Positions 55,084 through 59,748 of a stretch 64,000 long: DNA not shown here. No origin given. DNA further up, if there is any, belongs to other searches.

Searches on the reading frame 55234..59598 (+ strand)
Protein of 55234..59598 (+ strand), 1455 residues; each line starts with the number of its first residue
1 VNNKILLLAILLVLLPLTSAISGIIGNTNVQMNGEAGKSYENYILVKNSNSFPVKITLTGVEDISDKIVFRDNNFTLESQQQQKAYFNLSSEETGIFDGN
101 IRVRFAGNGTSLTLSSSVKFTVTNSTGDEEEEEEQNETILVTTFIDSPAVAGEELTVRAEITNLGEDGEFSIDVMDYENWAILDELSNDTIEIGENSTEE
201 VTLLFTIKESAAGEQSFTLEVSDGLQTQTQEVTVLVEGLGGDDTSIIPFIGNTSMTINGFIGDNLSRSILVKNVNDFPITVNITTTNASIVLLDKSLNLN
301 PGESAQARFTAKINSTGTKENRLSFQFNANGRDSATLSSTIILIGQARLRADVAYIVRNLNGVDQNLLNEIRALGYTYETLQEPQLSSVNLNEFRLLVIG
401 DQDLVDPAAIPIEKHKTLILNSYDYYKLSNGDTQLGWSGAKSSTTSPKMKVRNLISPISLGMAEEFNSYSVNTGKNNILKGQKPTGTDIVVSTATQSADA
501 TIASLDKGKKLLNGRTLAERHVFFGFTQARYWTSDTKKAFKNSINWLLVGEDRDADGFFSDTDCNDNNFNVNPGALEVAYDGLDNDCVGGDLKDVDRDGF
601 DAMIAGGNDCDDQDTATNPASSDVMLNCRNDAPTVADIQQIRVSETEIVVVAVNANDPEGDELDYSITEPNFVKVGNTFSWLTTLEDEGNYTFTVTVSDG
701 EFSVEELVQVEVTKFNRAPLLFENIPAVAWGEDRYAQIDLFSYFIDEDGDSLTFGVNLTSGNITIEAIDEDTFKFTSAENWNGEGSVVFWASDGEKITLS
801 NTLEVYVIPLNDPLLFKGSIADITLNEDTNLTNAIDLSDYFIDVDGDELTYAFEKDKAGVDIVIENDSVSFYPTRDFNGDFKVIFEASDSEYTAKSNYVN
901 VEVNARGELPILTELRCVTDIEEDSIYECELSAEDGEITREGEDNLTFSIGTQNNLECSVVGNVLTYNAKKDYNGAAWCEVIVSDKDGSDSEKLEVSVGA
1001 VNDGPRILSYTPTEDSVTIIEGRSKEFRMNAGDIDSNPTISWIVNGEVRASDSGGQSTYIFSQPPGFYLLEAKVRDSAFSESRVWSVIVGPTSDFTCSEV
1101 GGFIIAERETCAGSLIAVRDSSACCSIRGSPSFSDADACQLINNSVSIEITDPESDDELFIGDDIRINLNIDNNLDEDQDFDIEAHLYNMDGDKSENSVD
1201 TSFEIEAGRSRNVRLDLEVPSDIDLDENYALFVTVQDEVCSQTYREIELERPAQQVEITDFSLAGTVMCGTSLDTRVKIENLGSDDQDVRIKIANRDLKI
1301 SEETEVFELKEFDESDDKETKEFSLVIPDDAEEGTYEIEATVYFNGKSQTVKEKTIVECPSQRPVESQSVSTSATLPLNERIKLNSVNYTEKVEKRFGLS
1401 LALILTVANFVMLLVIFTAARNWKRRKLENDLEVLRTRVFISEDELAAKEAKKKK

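Call 22: search_protein_families(library=pfam, proteins=[window:55234-59598:+], max_evalue=0.001)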
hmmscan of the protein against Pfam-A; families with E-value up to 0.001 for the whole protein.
window:55234-59598:+ (1455 aa): 8 families
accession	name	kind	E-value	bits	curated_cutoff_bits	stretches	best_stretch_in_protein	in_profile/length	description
PF17963.7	Big_9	-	6.2e-26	91.6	23.6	3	630-701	1-78/89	Bacterial Ig domain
PF17892.7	Cadherin_5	-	1.6e-19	70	26.5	2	716-805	2-95/98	Cadherin-like domain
PF23619.1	Ig_VWA7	-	1e-08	35.8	27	0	142-221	5-82/104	VWA7 Ig-like domain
PF11617.13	Cu-binding_MopE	-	4e-08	33.8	27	1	563-589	1-26/30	Putative metal-binding motif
PF17803.7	Cadherin_4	-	1e-07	32.8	25.1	0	626-675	7-54/71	Bacterial cadherin-like domain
PF15418.12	DUF4625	-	0.00011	22.9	27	0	1149-1249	17-128/131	Domain of unknown function (DUF4625)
PF22067.2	Cep192_D3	-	0.00019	21.9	27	0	29-92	8-70/99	Cep192 domain 3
PF07705.17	CARDB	-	0.00027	21.5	22.7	0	142-218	8-80/101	CARDB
